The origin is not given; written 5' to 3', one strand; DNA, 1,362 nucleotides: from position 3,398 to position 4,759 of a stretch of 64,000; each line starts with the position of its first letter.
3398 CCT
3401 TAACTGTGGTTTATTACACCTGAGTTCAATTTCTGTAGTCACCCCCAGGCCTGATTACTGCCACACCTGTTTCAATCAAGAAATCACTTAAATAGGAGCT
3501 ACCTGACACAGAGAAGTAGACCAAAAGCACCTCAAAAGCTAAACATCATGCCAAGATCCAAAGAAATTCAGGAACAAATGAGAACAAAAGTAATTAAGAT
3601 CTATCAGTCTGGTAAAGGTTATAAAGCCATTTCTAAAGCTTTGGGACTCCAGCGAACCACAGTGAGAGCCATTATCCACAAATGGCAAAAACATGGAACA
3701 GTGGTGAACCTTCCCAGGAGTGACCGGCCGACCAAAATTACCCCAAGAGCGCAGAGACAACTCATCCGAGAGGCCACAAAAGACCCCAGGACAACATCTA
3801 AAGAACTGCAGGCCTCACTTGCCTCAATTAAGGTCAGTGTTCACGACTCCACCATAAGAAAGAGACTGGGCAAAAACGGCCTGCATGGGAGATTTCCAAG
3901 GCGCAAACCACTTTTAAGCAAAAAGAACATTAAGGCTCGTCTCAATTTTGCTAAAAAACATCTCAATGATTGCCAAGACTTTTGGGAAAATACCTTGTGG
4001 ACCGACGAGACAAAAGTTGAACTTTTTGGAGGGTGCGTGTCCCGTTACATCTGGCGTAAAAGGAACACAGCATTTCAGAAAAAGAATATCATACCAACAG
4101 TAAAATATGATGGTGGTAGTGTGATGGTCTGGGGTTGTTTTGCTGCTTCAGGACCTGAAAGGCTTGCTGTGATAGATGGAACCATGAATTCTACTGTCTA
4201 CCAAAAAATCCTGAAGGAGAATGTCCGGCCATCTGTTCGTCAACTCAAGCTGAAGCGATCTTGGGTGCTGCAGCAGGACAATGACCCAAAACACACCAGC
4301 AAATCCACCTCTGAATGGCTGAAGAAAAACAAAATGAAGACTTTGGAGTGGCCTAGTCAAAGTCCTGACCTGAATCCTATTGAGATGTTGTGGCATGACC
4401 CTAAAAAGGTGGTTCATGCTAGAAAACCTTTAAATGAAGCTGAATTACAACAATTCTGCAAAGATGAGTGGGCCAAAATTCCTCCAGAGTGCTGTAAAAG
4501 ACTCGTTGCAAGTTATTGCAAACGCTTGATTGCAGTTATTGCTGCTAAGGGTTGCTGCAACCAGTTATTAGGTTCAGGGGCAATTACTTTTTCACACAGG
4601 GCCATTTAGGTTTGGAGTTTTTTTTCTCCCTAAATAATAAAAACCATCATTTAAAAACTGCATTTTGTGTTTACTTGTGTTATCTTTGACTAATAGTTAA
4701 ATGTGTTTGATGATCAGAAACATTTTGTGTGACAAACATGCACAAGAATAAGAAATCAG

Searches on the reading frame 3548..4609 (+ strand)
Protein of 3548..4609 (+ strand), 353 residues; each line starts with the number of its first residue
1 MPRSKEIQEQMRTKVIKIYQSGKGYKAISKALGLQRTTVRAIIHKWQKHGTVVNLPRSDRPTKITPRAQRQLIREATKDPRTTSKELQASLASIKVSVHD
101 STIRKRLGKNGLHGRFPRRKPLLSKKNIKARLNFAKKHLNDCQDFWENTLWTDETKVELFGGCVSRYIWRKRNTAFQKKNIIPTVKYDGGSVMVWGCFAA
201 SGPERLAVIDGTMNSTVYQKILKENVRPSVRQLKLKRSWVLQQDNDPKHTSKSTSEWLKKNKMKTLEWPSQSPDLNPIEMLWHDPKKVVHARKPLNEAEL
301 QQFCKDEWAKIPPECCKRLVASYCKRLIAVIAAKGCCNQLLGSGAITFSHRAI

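Call 64: search_protein_families(library=pfam, proteins=[window:3548-4609:+], max_evalue=0.00001)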
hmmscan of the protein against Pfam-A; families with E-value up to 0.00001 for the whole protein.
window:3548-4609:+ (353 aa): 7 families
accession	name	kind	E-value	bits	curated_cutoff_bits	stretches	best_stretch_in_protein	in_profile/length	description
PF01498.24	HTH_Tnp_Tc3_2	-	4.9e-25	88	31.5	1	69-140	1-72/72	Transposase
PF25787.1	HTH_SB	-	1.1e-17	64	43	1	1-52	1-52/53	Sleeping Beauty transposase HTH domain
PF13358.12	DDE_3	-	4e-15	56.4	28.6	1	149-298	2-143/146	DDE superfamily endonuclease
PF13565.12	HTH_32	-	2.4e-08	34.9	33.7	1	38-107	1-73/73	Homeodomain-like domain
PF13551.12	HTH_29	-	1.3e-06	28.8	28.1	1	12-68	1-61/64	Winged helix-turn helix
PF13384.12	HTH_23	-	2.9e-06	27.4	24.6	1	8-50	3-45/50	Homeodomain-like domain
PF13518.12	HTH_28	-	4.9e-06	27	25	1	11-60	1-50/52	Helix-turn-helix domain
